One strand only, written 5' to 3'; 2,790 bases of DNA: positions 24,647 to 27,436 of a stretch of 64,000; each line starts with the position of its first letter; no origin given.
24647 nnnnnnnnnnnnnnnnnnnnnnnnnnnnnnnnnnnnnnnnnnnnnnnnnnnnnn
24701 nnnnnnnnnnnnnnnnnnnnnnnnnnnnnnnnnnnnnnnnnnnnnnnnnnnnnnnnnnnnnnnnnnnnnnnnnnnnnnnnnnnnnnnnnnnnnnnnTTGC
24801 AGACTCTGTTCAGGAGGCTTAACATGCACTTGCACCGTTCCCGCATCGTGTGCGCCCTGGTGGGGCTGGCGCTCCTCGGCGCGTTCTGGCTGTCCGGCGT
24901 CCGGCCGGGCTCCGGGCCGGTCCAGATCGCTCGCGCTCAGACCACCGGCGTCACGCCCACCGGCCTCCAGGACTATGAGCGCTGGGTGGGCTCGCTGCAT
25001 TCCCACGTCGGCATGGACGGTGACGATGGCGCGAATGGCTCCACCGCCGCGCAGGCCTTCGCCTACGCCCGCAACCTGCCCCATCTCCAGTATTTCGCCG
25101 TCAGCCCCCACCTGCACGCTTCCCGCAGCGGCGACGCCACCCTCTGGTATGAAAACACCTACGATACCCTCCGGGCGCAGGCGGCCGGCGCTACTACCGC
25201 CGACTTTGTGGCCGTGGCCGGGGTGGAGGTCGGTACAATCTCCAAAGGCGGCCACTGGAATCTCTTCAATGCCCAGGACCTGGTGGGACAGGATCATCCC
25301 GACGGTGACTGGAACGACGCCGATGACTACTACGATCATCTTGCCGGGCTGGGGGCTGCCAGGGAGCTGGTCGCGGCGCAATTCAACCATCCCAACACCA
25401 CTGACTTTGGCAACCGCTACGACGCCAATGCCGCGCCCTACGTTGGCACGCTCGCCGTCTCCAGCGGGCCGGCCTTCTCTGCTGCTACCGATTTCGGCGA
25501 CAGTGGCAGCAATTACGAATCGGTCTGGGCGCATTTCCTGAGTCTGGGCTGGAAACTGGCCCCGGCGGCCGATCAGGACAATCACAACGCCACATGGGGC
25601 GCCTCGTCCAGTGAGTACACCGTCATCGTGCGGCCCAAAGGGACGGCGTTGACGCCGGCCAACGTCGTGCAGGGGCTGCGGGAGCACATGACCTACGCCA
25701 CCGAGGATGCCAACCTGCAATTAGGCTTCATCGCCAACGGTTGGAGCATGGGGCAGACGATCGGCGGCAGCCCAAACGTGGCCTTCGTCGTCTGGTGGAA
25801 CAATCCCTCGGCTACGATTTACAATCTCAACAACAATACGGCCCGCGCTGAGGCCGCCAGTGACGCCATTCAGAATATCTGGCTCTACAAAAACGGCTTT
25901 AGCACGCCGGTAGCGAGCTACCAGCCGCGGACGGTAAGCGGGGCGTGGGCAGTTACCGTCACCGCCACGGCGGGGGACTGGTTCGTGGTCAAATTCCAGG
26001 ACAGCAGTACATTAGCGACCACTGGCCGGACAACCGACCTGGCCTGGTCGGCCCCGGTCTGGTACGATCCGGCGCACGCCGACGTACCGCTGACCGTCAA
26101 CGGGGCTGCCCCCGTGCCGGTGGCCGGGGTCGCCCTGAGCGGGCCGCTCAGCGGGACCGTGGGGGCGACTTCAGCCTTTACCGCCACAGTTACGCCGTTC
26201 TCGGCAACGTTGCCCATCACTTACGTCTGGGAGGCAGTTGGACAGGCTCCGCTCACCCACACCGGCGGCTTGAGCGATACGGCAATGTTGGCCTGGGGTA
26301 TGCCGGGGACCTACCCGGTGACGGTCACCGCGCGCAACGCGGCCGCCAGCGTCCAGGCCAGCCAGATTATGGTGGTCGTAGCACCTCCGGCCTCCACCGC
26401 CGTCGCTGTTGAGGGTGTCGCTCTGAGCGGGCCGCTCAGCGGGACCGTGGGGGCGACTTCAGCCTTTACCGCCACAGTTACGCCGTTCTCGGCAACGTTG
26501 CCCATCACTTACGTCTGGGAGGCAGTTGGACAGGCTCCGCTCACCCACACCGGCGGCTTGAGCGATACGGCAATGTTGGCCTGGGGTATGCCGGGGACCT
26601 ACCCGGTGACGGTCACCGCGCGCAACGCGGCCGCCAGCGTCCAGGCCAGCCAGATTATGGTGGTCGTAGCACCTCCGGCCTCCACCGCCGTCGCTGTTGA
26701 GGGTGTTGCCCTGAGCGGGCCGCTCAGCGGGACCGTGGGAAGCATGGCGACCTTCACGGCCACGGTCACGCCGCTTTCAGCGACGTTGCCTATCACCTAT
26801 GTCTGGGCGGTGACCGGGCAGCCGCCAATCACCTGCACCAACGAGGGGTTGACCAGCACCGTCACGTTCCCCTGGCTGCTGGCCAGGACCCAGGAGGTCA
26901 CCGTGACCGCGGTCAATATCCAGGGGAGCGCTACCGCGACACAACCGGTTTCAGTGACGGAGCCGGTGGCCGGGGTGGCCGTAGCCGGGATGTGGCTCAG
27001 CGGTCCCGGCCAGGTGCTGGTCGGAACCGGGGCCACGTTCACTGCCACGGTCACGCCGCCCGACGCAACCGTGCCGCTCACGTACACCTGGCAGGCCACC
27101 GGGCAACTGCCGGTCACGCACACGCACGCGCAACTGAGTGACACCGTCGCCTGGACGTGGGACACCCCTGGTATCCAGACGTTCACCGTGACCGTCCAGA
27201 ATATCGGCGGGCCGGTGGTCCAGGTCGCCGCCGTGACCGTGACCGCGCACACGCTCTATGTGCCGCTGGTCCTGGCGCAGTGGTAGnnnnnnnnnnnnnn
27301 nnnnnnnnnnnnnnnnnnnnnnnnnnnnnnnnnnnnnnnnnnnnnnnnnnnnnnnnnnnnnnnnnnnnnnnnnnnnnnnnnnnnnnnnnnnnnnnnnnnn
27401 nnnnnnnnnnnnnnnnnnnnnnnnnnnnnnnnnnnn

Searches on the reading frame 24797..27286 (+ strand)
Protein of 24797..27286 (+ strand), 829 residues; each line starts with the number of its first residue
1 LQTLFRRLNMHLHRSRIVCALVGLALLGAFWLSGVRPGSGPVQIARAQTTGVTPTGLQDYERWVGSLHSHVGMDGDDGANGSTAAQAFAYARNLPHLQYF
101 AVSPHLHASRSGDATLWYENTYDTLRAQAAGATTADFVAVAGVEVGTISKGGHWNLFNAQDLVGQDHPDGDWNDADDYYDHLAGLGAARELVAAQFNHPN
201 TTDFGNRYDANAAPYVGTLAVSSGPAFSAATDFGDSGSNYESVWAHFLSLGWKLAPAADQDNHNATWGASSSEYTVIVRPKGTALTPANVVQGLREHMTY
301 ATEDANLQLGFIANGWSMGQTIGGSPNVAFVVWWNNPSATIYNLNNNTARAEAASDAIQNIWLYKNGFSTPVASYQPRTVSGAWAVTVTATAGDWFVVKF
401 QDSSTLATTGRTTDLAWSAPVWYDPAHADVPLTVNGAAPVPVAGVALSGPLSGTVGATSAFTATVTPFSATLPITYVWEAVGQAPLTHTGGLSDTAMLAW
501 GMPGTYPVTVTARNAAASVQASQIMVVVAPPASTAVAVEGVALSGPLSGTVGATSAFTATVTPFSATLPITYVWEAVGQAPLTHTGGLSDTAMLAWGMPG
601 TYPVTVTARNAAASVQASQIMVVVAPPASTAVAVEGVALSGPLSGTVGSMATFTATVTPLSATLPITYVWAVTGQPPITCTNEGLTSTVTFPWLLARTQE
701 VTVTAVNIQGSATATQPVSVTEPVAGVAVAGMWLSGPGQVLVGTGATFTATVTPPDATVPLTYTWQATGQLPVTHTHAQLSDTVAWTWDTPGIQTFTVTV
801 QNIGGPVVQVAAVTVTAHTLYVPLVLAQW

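Call 79: search_protein_families(library=pfam, proteins=[window:24797-27286:+], max_evalue=0.01)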
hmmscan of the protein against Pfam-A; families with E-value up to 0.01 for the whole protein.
window:24797-27286:+ (829 aa): 2 families
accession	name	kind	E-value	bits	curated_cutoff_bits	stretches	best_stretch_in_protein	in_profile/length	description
PF00801.26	PKD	-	2.3e-12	47.2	23.5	2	450-522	8-75/80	PKD domain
PF18911.6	PKD_4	-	0.003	18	27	0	739-815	13-83/85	PKD domain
